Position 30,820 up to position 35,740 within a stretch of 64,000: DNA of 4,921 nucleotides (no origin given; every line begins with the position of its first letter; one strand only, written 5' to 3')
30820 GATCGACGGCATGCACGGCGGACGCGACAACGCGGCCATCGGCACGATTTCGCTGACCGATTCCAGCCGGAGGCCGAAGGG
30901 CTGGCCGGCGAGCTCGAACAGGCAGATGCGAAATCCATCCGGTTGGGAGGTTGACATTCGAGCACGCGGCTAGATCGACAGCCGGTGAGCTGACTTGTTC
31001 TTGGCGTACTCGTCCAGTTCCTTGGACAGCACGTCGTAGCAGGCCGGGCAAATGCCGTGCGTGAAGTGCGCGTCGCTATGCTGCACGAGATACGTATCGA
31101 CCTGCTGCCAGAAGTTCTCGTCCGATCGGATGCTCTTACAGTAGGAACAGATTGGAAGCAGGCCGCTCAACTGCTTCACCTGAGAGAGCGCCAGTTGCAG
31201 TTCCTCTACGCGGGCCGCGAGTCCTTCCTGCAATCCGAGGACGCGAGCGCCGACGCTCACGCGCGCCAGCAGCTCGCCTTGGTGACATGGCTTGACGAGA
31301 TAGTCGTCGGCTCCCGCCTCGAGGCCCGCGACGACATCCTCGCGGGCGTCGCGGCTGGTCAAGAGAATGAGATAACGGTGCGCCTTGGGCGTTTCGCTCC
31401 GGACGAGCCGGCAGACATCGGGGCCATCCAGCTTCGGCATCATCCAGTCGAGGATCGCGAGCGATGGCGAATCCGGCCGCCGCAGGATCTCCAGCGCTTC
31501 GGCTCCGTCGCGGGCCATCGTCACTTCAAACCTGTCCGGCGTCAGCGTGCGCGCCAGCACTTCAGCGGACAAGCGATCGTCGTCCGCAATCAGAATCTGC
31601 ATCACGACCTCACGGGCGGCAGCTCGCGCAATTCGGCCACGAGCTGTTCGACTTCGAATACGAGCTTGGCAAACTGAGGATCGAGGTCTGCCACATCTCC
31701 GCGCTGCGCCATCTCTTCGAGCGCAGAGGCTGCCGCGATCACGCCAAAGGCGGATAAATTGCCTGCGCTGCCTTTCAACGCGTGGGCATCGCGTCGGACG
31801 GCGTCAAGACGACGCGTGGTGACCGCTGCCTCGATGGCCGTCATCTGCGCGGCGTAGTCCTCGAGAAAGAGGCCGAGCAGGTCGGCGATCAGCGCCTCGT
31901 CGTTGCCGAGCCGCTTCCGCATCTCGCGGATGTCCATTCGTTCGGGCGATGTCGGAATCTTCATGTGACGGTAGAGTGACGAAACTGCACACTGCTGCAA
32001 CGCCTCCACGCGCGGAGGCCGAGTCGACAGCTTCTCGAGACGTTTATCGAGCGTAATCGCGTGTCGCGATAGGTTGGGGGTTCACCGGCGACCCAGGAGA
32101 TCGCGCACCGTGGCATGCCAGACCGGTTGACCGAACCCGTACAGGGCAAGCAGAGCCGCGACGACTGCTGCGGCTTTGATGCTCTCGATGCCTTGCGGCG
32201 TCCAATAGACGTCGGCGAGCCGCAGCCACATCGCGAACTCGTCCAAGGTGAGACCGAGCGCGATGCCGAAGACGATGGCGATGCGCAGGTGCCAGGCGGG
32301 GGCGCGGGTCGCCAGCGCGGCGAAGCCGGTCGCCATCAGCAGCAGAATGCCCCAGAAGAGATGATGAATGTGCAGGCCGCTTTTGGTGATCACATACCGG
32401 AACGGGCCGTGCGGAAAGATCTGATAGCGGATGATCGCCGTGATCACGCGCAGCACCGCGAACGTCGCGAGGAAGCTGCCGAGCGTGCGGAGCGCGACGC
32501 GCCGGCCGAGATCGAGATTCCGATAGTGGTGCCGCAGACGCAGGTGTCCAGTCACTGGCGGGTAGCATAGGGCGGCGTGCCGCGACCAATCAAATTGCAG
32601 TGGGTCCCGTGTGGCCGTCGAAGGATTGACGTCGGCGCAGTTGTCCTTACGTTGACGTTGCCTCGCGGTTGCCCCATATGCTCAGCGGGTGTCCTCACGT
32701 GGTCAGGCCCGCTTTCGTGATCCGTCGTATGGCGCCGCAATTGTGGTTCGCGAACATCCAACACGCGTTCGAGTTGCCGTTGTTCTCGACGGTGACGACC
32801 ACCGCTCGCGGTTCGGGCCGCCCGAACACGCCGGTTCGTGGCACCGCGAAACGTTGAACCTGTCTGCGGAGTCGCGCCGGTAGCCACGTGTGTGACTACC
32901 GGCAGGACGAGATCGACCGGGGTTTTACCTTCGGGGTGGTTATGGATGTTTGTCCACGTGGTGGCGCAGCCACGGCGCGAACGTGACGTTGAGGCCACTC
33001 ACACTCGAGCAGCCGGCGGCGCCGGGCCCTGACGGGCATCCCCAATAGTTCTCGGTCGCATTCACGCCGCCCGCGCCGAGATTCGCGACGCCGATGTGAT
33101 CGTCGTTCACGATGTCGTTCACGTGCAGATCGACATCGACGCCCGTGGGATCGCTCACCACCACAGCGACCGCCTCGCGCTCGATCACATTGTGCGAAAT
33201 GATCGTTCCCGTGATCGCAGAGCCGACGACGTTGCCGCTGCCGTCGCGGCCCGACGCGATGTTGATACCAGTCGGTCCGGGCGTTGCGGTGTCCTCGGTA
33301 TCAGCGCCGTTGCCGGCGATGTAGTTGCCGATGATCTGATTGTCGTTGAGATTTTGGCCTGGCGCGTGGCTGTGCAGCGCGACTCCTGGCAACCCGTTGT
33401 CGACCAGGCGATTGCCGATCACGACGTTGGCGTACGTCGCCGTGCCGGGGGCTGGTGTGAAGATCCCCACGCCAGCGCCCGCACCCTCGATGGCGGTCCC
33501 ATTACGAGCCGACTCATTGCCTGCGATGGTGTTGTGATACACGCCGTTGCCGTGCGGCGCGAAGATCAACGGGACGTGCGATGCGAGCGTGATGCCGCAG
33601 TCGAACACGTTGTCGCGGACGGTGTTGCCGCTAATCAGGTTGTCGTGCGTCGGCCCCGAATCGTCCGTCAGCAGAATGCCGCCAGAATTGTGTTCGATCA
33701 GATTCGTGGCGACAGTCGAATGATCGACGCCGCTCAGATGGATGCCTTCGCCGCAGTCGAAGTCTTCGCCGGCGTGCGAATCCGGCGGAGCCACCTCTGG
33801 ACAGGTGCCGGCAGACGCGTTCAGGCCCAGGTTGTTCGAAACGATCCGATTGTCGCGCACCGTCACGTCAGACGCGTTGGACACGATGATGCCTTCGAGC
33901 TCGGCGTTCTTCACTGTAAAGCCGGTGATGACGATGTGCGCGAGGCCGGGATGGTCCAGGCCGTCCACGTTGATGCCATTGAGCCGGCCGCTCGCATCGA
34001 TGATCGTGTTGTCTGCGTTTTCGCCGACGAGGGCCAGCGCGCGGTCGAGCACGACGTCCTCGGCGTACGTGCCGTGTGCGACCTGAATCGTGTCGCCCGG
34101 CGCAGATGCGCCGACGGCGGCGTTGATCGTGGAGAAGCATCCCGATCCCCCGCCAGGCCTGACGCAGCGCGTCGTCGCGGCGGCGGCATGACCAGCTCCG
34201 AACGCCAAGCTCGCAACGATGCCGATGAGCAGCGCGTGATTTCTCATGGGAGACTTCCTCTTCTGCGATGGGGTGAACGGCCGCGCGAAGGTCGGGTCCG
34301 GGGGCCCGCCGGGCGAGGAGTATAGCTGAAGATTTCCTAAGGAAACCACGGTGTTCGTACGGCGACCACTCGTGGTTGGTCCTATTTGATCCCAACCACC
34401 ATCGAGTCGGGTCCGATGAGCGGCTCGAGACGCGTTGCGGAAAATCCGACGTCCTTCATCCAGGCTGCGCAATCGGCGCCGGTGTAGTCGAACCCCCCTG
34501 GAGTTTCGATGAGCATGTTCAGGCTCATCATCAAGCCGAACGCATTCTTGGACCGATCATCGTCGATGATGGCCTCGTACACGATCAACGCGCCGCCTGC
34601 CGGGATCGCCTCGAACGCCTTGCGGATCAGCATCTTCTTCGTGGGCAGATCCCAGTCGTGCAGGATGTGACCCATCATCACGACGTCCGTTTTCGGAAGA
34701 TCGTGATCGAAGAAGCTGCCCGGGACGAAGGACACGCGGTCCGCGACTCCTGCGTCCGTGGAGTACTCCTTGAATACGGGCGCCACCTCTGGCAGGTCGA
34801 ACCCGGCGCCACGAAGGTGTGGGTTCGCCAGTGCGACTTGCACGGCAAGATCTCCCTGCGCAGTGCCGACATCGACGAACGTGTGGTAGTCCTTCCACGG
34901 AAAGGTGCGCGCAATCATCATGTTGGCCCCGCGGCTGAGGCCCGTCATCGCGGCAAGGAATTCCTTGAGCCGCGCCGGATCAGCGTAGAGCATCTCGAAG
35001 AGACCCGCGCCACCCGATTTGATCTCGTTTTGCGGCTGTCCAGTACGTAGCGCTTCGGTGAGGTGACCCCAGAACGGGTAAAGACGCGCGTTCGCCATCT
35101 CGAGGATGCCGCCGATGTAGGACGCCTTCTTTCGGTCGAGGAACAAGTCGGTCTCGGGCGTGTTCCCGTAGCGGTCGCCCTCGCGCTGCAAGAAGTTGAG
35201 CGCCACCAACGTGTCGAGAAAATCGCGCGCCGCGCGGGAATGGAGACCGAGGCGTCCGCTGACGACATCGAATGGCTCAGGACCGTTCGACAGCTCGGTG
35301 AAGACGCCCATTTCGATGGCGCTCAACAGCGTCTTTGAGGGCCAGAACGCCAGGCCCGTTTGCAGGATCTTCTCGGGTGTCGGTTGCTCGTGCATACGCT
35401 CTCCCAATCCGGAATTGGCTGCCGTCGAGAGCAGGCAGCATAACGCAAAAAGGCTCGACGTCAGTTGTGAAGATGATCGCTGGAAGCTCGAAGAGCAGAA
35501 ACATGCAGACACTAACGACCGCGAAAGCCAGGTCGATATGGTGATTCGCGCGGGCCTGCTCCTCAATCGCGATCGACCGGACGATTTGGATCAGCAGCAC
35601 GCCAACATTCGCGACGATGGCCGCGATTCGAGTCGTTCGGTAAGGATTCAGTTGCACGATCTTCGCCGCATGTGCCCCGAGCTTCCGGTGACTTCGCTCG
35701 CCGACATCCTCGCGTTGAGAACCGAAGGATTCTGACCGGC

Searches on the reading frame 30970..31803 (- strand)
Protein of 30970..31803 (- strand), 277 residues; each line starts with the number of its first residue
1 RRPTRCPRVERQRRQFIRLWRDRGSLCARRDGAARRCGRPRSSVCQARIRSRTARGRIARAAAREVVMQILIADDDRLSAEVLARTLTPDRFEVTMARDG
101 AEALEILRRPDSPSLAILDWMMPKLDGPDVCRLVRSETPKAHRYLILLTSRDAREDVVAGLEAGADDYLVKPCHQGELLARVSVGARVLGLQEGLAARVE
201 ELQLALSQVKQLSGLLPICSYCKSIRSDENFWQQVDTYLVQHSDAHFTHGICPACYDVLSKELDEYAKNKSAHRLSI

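Call 76: search_protein_families(library=pfam, proteins=[window:30970-31803:-], max_evalue=0.0001)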
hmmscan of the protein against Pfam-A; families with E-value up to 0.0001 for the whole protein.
window:30970-31803:- (277 aa): 1 family
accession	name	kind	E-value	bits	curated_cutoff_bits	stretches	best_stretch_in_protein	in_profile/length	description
PF00072.30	Response_reg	-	4e-24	85.4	30.2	1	70-182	1-110/111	Response regulator receiver domain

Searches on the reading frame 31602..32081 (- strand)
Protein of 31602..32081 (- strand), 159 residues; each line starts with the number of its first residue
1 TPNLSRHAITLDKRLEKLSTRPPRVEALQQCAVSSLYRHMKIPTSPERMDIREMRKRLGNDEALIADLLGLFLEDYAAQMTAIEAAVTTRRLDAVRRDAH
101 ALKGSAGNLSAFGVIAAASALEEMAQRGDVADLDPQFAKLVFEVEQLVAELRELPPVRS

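Call 76: search_protein_families(library=pfam, proteins=[window:31602-32081:-], max_evalue=0.0001)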
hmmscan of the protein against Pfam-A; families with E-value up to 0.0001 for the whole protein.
window:31602-32081:- (159 aa): 1 family
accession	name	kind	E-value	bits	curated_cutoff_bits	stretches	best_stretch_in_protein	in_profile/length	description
PF01627.28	Hpt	-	4.4e-13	49.7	24.6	1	67-152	1-82/84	Hpt domain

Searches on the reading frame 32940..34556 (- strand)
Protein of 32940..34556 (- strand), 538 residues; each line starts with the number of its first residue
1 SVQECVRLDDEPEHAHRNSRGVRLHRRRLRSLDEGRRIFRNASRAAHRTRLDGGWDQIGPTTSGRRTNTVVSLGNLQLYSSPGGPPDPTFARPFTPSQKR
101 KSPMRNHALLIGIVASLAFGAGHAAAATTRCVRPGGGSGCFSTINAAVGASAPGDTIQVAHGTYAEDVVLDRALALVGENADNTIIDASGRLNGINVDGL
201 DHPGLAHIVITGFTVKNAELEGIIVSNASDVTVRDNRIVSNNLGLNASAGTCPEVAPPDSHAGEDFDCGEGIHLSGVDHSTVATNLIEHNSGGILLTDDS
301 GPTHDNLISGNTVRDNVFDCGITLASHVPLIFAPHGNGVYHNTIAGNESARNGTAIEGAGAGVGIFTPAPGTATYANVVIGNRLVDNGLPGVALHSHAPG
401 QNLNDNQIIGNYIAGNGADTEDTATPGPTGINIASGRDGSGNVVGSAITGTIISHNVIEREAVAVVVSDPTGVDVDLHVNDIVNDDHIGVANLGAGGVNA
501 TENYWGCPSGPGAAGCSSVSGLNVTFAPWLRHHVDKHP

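Call 76: search_protein_families(library=pfam, proteins=[window:32940-34556:-], max_evalue=0.0001)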
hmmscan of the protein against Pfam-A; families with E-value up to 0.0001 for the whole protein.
window:32940-34556:- (538 aa): 3 families
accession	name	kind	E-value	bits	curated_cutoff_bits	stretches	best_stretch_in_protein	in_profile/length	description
PF05048.19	NosD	-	5.1e-13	49.4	23.6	1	268-442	59-205/212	Periplasmic copper-binding protein (NosD)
PF13229.12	Beta_helix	-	2.6e-12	47.1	25.9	1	183-354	16-142/158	Right handed beta helix region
PF07602.17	DUF1565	-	1.5e-05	24.9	20.3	0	135-349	9-200/257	Protein of unknown function (DUF1565)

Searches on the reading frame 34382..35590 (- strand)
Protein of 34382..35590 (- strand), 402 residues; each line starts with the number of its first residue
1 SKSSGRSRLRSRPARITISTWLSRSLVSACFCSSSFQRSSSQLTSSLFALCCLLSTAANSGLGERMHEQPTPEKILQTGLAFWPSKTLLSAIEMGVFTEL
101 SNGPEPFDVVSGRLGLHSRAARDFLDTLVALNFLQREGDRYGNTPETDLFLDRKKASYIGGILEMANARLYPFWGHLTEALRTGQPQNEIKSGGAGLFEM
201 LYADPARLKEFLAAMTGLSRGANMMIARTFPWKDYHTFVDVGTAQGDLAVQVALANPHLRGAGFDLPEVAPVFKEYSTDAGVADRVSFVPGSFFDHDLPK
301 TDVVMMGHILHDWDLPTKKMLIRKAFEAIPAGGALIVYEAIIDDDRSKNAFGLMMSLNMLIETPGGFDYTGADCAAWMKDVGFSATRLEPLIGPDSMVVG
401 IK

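Call 76: search_protein_families(library=pfam, proteins=[window:34382-35590:-], max_evalue=0.0001)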
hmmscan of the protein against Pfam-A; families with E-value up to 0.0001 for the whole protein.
window:34382-35590:- (402 aa): 2 families
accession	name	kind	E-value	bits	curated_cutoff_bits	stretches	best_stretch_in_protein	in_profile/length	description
PF00891.24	Methyltransf_2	-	2e-34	119.2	22.3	1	174-384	1-210/210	O-methyltransferase domain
PF08100.18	Dimerisation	-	1.8e-10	40.9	25.6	1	68-152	2-92/93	O-methyltransferase dimerisation domain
